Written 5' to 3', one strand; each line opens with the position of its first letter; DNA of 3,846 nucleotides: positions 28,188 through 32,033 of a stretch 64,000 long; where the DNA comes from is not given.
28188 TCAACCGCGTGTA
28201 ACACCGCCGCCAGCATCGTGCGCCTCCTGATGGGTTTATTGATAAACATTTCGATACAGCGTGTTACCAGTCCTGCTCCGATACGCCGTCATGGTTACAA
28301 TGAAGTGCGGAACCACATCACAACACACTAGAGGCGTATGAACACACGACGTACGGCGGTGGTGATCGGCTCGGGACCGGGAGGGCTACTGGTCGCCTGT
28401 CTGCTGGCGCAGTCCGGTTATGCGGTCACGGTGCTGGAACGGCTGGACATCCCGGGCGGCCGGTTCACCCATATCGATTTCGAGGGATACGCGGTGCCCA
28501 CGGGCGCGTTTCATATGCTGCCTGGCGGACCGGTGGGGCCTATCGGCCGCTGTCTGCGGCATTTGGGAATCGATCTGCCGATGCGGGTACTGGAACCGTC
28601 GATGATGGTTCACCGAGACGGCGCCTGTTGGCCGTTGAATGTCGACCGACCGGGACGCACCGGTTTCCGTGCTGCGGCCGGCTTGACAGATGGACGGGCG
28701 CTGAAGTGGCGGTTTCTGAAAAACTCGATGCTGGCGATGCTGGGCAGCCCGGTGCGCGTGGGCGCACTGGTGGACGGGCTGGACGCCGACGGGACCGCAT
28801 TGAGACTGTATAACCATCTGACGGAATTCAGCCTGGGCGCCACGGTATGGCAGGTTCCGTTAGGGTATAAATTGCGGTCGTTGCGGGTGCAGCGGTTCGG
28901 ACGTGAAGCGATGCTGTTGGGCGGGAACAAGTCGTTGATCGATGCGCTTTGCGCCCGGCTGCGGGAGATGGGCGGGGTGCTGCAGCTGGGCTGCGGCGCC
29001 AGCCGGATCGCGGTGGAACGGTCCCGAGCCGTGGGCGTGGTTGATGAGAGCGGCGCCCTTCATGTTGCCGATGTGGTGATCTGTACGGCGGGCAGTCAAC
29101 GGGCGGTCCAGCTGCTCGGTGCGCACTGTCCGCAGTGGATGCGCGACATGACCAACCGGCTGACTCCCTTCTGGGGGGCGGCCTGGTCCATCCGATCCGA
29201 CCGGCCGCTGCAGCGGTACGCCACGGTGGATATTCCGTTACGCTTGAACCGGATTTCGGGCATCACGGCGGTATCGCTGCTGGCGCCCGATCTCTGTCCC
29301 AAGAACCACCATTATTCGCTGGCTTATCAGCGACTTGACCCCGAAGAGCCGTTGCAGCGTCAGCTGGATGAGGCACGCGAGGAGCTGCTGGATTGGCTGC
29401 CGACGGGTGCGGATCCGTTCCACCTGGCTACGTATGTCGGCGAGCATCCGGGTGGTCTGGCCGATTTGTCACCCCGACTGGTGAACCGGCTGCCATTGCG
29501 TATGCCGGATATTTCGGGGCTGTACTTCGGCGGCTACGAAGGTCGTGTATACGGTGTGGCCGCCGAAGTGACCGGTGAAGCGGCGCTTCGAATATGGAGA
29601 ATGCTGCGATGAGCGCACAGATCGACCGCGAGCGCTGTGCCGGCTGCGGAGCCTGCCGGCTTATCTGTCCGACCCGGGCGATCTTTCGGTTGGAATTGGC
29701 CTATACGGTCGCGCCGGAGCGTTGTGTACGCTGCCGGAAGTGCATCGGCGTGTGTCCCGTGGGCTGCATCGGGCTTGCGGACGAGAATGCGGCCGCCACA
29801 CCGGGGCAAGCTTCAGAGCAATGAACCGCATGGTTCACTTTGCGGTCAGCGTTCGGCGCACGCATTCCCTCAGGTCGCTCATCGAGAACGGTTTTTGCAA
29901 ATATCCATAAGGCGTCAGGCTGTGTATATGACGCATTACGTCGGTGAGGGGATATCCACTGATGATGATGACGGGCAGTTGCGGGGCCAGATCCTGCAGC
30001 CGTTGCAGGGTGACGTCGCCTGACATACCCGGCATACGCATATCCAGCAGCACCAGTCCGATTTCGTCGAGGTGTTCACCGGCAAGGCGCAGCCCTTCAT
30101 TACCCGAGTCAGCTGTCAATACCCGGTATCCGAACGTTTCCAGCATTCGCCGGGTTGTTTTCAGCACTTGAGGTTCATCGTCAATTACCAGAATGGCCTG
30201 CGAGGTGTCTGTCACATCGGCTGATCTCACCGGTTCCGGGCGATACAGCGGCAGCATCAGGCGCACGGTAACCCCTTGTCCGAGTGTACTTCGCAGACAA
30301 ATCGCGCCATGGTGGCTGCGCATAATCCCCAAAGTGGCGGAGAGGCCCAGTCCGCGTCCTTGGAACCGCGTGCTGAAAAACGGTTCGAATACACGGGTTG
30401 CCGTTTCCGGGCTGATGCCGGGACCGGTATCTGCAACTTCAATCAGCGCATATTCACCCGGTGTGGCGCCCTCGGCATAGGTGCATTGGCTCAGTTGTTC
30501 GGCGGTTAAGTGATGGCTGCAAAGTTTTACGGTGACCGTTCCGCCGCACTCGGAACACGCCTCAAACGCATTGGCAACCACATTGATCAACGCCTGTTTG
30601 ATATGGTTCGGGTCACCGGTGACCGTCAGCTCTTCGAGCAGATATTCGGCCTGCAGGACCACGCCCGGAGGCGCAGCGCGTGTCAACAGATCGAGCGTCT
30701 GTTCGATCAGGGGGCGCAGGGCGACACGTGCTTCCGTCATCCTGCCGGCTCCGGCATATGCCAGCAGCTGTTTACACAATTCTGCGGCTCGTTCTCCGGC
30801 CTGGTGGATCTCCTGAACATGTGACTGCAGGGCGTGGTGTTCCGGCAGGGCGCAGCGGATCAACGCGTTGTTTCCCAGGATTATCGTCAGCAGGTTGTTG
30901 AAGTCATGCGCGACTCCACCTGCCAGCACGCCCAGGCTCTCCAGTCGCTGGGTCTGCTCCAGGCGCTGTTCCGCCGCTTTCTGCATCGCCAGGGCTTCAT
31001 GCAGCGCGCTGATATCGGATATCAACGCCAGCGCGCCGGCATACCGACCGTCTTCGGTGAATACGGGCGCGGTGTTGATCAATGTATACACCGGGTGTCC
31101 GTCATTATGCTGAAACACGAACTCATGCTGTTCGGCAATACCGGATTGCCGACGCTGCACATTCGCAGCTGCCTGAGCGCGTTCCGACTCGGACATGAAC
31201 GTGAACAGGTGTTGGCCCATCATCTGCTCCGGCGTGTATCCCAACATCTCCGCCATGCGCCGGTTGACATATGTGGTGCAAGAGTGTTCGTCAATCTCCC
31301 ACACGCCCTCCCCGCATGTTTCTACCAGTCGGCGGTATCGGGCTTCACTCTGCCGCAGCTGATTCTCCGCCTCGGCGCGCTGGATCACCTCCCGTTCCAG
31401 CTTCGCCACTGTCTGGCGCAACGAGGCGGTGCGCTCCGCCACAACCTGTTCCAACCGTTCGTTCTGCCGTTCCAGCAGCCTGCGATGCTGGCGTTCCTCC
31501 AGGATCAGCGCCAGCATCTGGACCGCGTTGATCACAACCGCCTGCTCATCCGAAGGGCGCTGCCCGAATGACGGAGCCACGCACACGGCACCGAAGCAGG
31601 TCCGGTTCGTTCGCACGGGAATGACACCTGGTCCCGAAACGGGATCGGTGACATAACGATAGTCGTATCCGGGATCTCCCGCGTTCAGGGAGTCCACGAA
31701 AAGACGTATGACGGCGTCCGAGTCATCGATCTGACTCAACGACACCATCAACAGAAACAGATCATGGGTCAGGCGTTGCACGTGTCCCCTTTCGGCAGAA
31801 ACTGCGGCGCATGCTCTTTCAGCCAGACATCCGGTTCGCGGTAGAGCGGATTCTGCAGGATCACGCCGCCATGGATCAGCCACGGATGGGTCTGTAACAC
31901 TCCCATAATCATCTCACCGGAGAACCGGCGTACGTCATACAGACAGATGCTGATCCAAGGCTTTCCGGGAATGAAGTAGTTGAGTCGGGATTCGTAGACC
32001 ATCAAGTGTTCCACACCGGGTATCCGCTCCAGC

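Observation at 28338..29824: Methanogen-like phytoene-desaturase homolog translationally coupled to a 2x[4Fe-4S] ferredoxin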

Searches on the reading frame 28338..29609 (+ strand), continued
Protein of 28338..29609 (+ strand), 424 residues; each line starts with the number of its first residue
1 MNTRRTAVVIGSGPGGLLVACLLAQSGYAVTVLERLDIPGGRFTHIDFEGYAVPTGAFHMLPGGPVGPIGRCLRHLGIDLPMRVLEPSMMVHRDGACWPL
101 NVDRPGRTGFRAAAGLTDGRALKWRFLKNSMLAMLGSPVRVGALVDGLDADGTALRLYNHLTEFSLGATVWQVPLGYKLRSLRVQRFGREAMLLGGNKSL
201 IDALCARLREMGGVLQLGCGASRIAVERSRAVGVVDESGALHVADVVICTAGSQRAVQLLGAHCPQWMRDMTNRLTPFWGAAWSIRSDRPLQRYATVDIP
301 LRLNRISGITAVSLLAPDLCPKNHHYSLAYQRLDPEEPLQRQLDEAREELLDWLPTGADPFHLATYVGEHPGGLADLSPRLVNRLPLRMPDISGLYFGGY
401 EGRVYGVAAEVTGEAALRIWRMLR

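Call 68: list_cluster_members(proteins=[P0038, P0035, P0051, P0037, P0045, P0036, P0053, P0046, P0060, P0057])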
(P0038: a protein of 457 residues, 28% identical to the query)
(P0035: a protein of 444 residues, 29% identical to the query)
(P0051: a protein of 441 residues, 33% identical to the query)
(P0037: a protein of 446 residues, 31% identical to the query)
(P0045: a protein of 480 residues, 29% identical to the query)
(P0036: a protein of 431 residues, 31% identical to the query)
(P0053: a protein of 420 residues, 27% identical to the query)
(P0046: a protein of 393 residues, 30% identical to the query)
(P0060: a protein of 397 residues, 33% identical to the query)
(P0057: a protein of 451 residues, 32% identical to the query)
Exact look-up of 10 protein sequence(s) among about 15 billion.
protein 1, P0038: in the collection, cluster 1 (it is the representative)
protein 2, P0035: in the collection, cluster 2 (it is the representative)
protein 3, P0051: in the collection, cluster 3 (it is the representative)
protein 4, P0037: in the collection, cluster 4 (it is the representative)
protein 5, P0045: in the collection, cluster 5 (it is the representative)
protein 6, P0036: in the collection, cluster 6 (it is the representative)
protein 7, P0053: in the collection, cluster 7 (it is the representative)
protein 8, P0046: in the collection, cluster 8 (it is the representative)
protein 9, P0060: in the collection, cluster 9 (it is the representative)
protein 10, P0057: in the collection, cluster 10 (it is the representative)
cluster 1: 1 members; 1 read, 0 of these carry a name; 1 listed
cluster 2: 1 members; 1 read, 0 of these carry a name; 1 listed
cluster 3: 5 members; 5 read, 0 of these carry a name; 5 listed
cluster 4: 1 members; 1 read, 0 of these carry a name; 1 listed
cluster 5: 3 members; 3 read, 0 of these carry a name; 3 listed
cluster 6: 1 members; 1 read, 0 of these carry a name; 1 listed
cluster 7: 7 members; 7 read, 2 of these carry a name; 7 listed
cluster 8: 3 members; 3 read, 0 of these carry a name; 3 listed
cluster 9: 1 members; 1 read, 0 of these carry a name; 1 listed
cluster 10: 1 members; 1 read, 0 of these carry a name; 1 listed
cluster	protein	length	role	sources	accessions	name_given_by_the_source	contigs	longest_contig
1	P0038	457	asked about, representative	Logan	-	-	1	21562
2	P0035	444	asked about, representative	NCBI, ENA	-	-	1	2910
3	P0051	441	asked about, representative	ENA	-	-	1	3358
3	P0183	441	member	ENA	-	-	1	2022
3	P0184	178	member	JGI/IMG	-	-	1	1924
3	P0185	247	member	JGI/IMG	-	-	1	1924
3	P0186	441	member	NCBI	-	-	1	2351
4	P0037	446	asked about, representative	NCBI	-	-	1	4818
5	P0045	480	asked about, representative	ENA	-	-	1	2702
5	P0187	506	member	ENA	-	-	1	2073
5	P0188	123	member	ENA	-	-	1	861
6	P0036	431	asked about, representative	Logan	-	-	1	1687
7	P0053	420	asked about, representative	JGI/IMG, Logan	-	phytoene dehydrogenase-like protein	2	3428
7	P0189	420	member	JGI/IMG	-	phytoene dehydrogenase-like protein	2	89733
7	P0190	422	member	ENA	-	-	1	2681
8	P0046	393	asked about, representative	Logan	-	-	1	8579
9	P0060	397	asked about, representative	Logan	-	-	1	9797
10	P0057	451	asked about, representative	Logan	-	-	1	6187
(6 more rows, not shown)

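Call 69: list_cluster_members(proteins=[P0044, P0048, P0042, P0047, P0058, P0034, P0033, P0049, P0062, P0043])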
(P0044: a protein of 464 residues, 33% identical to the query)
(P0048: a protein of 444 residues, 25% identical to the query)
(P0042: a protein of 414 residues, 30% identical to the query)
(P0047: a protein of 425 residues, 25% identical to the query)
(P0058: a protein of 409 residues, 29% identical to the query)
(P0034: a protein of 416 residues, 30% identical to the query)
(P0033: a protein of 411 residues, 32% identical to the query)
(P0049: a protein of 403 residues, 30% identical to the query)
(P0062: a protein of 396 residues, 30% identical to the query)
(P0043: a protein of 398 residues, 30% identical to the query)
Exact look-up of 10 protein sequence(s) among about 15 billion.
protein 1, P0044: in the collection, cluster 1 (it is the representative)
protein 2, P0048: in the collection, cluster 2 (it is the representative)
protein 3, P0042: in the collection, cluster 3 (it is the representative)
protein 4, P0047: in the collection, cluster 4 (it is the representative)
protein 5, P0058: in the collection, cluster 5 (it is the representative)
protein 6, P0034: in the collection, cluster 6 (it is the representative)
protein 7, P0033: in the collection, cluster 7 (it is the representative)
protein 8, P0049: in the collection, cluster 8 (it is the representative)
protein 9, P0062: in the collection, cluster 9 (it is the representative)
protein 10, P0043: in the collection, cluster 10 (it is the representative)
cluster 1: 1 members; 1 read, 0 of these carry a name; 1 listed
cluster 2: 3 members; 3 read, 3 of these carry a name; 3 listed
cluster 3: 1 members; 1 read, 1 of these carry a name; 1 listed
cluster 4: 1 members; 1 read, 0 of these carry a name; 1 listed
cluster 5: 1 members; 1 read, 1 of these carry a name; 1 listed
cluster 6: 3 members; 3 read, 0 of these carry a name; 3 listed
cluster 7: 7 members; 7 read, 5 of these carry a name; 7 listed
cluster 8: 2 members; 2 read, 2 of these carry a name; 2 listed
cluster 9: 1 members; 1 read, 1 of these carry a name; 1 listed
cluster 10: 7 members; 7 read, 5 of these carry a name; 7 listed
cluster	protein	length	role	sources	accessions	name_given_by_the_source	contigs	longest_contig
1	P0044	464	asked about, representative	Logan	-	-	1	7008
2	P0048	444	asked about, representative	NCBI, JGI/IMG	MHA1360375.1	MAG: phytoene desaturase family protein [Candidatus Helarchaeota archaeon]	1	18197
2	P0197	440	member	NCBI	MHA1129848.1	MAG: phytoene desaturase family protein, partial [Candidatus Helarchaeota archaeon]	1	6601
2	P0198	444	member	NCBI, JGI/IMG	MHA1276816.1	MAG: phytoene desaturase family protein [Candidatus Helarchaeota archaeon]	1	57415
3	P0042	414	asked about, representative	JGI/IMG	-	phytoene dehydrogenase-like protein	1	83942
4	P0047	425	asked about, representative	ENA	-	-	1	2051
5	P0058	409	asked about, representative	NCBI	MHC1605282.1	MAG: phytoene desaturase family protein [Candidatus Methanofastidiosia archaeon]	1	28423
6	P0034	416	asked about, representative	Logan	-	-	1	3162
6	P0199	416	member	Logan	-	-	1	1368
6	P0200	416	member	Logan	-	-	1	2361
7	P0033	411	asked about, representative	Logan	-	-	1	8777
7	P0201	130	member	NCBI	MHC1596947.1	MAG: NAD(P)-binding protein, partial [Methermicoccaceae archaeon]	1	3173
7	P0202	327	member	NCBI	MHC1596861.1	MAG: phytoene desaturase family protein, partial [Methermicoccaceae archaeon]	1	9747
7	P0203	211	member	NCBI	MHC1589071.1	MAG: NAD(P)-binding protein, partial [Methermicoccaceae archaeon]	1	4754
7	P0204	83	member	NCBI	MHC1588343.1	MAG: phytoene desaturase family protein, partial [Methermicoccaceae archaeon]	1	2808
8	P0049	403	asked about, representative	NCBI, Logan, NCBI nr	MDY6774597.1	MAG: NAD(P)/FAD-dependent oxidoreductase [Halobacteria archaeon] | NAD(P)/FAD-dependent oxidoreductase [Halobacteria archaeon]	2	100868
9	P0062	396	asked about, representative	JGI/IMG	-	phytoene dehydrogenase-like protein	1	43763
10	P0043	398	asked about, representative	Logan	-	-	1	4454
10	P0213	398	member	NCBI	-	-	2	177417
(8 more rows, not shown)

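Call 70: find_encoding_contigs(protein=P0030, flank=4000, max_places=1)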
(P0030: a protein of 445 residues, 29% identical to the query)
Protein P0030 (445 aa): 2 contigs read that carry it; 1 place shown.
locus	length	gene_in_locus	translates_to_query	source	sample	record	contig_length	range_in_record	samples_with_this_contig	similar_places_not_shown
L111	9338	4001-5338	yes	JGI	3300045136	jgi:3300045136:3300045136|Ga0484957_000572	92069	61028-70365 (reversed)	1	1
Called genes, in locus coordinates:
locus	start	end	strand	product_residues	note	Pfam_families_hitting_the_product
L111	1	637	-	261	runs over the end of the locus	PF00378:ECH_1, PF16113:ECH_2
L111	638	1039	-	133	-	PF00903:Glyoxalase, PF13468:Glyoxalase_3 (weak), PF13669:Glyoxalase_4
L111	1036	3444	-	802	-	-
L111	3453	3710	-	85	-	-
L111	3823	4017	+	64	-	PF13237:Fer4_10 (faint), PF00037:Fer4 (faint), PF14697:Fer4_21 (faint), PF12838:Fer4_7 (weak), PF12797:Fer4_2 (weak)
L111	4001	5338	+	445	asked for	PF00890:FAD_binding_2 (faint), PF01266:DAO (faint), PF01593:Amino_oxidase (weak), PF13450:NAD_binding_8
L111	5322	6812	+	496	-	PF00890:FAD_binding_2 (faint), PF01134:GIDA (faint), PF01266:DAO (faint), PF01593:Amino_oxidase, PF13450:NAD_binding_8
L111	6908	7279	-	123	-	-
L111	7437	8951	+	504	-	-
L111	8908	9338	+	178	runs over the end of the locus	PF13205:Big_5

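Call 71: find_encoding_contigs(protein=P0198, flank=4000, max_places=1)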
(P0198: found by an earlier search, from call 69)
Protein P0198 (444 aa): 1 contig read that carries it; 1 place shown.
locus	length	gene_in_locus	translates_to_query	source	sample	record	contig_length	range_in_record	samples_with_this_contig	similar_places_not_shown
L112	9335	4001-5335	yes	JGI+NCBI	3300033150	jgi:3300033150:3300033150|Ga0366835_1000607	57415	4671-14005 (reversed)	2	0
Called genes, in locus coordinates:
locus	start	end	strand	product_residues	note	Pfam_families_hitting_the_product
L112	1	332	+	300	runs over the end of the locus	PF01656:CbiA, PF02374:ArsA_ATPase (weak), PF10609:ParA, PF13614:AAA_31 (weak), PF00037:Fer4 (weak), PF13237:Fer4_10 (weak), PF14697:Fer4_21, PF12838:Fer4_7, +5 more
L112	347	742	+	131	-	PF02001:DUF134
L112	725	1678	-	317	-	PF04055:Radical_SAM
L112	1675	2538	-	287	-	PF01937:ARMT1-like_dom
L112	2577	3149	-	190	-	PF13404:HTH_AsnC-type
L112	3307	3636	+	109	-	PF02579:Nitro_FeMo-Co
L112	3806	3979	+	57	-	PF12837:Fer4_6 (faint), PF13237:Fer4_10, PF14697:Fer4_21 (weak), PF12838:Fer4_7 (weak), PF13187:Fer4_9 (weak), PF13484:Fer4_16 (faint), PF12797:Fer4_2 (weak), PF00037:Fer4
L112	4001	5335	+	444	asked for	PF00890:FAD_binding_2 (weak), PF01266:DAO (faint), PF01593:Amino_oxidase, PF03486:HI0933_like (faint), PF07992:Pyr_redox_2 (faint), PF12831:FAD_oxidored, PF13450:NAD_binding_8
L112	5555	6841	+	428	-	PF01546:Peptidase_M20 (weak), PF04389:Peptidase_M28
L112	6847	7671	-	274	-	PF00551:Formyl_trans_N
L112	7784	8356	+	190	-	-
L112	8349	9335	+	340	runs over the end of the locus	PF23213:, PF23212:DUF7064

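Call 72: find_encoding_contigs(protein=P0213, flank=4000, max_places=1)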
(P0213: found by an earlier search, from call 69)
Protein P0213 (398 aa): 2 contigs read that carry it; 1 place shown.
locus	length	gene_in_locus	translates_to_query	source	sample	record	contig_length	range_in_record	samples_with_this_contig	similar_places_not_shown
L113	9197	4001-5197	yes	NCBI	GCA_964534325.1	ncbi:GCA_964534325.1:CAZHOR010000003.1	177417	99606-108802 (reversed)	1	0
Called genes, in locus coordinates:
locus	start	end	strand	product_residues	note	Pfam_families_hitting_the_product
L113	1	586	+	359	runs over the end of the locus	PF04406:TP6A_N, PF20768:Topo_VI_alpha, PF21180:TOP6A-Spo11_Toprim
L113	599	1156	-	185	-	-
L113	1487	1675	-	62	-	-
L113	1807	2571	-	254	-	PF14319:Zn_Tnp_IS91, PF04986:Y2_Tnp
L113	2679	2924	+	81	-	PF15919:HicB_lk_antitox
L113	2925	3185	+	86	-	PF07927:HicA_toxin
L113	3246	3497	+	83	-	-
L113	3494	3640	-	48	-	-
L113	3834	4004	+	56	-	PF13237:Fer4_10 (weak), PF14697:Fer4_21 (weak), PF12838:Fer4_7, PF13187:Fer4_9 (weak), PF25160:LdpA_Fe-S-bd (weak), PF12797:Fer4_2 (weak), PF12837:Fer4_6, PF00037:Fer4, +2 more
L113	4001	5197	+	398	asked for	PF01593:Amino_oxidase, PF13450:NAD_binding_8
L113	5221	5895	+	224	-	PF00005:ABC_tran, PF13304:AAA_21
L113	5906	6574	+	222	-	PF03379:CcmB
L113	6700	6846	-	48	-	-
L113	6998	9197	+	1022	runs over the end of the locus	PF00133:tRNA-synt_1, PF09334:tRNA-synt_1g, PF08264:Anticodon_1, PF19302:DUF5915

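Call 98: find_encoding_contigs(protein=P0093, flank=3000, max_places=2)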
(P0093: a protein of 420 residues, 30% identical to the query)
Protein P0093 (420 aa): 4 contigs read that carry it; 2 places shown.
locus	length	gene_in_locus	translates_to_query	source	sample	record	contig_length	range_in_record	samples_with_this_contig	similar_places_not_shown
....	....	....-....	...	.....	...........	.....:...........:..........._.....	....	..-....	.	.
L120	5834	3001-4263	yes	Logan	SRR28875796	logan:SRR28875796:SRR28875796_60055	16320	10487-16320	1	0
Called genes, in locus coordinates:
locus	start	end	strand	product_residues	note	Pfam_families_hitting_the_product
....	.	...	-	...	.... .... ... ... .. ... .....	?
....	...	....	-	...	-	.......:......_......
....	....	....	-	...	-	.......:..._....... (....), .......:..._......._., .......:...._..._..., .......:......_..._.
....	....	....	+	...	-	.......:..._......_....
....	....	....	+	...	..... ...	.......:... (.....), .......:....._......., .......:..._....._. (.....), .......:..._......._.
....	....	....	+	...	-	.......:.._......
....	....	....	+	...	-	?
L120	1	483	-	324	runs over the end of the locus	PF00814:TsaD, PF22521:HypF_C_2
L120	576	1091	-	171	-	PF01613:Flavin_Reduct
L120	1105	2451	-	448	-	PF02629:CoA_binding (weak), PF13380:CoA_binding_2, PF13607:Succ_CoA_lig, PF19045:Ligase_CoA_2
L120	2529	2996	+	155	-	PF01467:CTP_transf_like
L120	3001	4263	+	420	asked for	PF01266:DAO (faint), PF01593:Amino_oxidase, PF07992:Pyr_redox_2 (faint), PF13450:NAD_binding_8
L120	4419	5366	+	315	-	PF00696:AA_kinase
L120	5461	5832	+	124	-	?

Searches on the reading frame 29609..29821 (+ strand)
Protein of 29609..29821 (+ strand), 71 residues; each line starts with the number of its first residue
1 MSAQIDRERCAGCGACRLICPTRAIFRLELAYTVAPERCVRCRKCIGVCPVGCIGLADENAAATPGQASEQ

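Call 3: search_protein_families(library=pfam, proteins=[window:29609-29821:+], max_evalue=0.01)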
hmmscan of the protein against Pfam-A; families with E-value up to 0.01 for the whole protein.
window:29609-29821:+ (71 aa): 14 families
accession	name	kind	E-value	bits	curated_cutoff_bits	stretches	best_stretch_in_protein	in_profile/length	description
PF00037.32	Fer4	-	7.3e-14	51.4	21.1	2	4-25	2-23/24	4Fe-4S binding domain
PF14697.11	Fer4_21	-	1.3e-10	41.7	35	1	3-55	1-58/59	4Fe-4S dicluster domain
PF12837.12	Fer4_6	-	2.1e-10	40.4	25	2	3-25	2-24/24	4Fe-4S binding domain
PF12797.12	Fer4_2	-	4.1e-10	39.4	24.5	2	5-22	5-22/22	4Fe-4S binding domain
PF12838.12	Fer4_7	-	6.1e-10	39.9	27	2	9-53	1-52/52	4Fe-4S dicluster domain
PF12800.12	Fer4_4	-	3.5e-08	33.5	24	2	8-22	2-16/17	4Fe-4S binding domain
PF13187.11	Fer4_9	-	3.9e-08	33.6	27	2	9-54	1-52/52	4Fe-4S dicluster domain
PF13237.11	Fer4_10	-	1.9e-07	31.3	25.5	2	35-60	5-32/53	4Fe-4S dicluster domain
PF13484.11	Fer4_16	-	2.8e-07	31.6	30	2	38-57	1-20/66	4Fe-4S double cluster binding domain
PF25160.1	LdpA_Fe-S-bd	-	4.1e-07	30.1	27.6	2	16-55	9-44/49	LdpA Fe-S cluster-binding domain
PF17179.9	Fer4_22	-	0.00029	22.1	27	0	9-24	1-16/95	4Fe-4S dicluster domain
PF13183.11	Fer4_8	-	0.00093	20.1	27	0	8-23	3-18/68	4Fe-4S dicluster domain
PF12798.12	Fer4_3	-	0.0014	19.7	27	0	10-24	1-15/15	4Fe-4S binding domain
PF13370.11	Fer4_13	-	0.0026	18.8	24.5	1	5-22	1-18/58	4Fe-4S single cluster domain of Ferredoxin I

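Call 4: search_protein_families(library=ncbifam, proteins=[window:29609-29821:+], max_evalue=0.01)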
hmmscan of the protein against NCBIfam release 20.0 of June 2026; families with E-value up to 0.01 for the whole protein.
window:29609-29821:+ (71 aa): 82 families (the best 25 are shown)
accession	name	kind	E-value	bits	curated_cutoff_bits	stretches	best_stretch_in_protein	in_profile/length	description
NF058577.1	FdxA_fam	equivalog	9e-11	41.8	65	1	7-52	6-51/52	4Fe-4S ferredoxin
TIGR01944.1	rnfB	subfamily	5.4e-10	39.1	68.7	1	2-60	107-166/190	RnfABCDGE type electron transport complex subunit B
NF006221.0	PRK08348.1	subfamily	9.3e-10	38.3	124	1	5-65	41-103/136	NADH-plastoquinone oxidoreductase subunit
NF033683.1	di_4Fe-4S_YfhL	equivalog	5.9e-09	36.1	86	1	3-60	3-66/80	YfhL family 4Fe-4S dicluster ferredoxin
NF040864.1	HgcB_ferredoxin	equivalog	1.6e-08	34.2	99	2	4-54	10-61/93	mercury methylation ferredoxin HgcB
NF043039.1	HgcAB_like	equivalog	1.9e-08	34.3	285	2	3-54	295-349/350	HgcAB-like fusion protein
NF038196.1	ferrodoxin_EFR1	subfamily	2.2e-08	34.5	75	1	6-58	183-233/242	EFR1 family ferrodoxin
TIGR01971.1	NuoI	subfamily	3.9e-08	32.9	113.05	1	3-26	76-99/121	NADH-quinone oxidoreductase, chain I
NF005415.0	PRK06991.1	equivalog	1.2e-07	31.7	281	1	3-60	80-138/284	electron transport complex subunit RsxB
TIGR03224.1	benzo_boxA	equivalog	1.5e-07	30.7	459.2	1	5-54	7-56/411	benzoyl-CoA 2,3-epoxidase subunit BoxA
NF003475.0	PRK05113.1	equivalog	1.6e-07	31.4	203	1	3-59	108-165/190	electron transport complex subunit RsxB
TIGR02700.1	flavo_MJ0208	hypoth_equivalog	1.7e-07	30.7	251.35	2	24-60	135-171/234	dihydromethanopterin reductase (acceptor)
NF040770.1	hetero_SS_HdrA2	exception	2.1e-07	29.5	1100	1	1-58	570-627/777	CoB-CoM heterodisulfide reductase HdrA2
TIGR02179.1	PorD_KorD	subfamily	2.5e-07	30.7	60.05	2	3-26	50-73/78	2-oxoacid:acceptor oxidoreductase, delta subunit, pyruvate/2-ketoisovalerate family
NF006183.0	PRK08318.1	equivalog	4e-07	29.1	335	1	2-61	336-402/422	NAD-dependent dihydropyrimidine dehydrogenase subunit PreA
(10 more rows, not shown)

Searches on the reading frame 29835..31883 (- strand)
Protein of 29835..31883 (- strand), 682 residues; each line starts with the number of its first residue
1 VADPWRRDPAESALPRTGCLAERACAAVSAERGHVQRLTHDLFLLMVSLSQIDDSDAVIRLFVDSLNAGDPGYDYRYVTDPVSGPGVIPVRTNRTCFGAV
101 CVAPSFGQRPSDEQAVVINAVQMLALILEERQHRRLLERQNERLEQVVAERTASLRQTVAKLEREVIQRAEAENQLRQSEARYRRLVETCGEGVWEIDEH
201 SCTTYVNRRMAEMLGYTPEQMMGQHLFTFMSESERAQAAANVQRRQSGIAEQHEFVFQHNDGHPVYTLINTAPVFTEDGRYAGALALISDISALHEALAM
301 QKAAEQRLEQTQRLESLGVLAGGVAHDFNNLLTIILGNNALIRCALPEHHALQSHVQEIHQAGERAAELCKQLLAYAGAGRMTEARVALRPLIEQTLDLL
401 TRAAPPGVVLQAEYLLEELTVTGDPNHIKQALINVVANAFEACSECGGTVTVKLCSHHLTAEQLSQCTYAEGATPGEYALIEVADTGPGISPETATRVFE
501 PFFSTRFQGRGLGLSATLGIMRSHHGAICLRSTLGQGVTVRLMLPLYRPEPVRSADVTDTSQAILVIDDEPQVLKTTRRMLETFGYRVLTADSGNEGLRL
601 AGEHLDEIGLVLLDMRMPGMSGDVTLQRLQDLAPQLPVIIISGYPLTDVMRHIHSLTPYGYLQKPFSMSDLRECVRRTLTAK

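Call 3: search_protein_families(library=pfam, proteins=[window:29835-31883:-], max_evalue=0.01)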
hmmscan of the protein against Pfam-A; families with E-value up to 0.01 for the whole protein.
window:29835-31883:- (682 aa): 9 families
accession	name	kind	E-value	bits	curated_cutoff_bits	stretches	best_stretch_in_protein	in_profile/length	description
PF00072.30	Response_reg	-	3.4e-22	79.1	30.2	1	564-675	1-110/111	Response regulator receiver domain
PF02518.31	HATPase_c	-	1.1e-17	64.9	26.4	1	423-547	1-110/111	Histidine kinase-, DNA gyrase B-, and HSP90-like ATPase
PF00989.32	PAS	-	1.6e-17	63.9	22.6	1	182-291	2-113/113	PAS fold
PF13426.13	PAS_9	-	1.1e-16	61.4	27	1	192-292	2-102/103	PAS domain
PF08448.16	PAS_4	-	6.4e-12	46.1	23.1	1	193-295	7-109/110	PAS fold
PF13188.13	PAS_8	-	1.4e-09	38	21.8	1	181-228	1-49/65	PAS domain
PF08447.18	PAS_3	-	8.5e-08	32.8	25.6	1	204-280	2-81/89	PAS fold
PF13596.12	PAS_10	-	4.3e-05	24.5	22.1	1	197-291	15-105/106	PAS domain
PF00512.31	HisKA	-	0.00035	21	26.9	1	320-377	5-61/66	His Kinase A (phospho-acceptor) domain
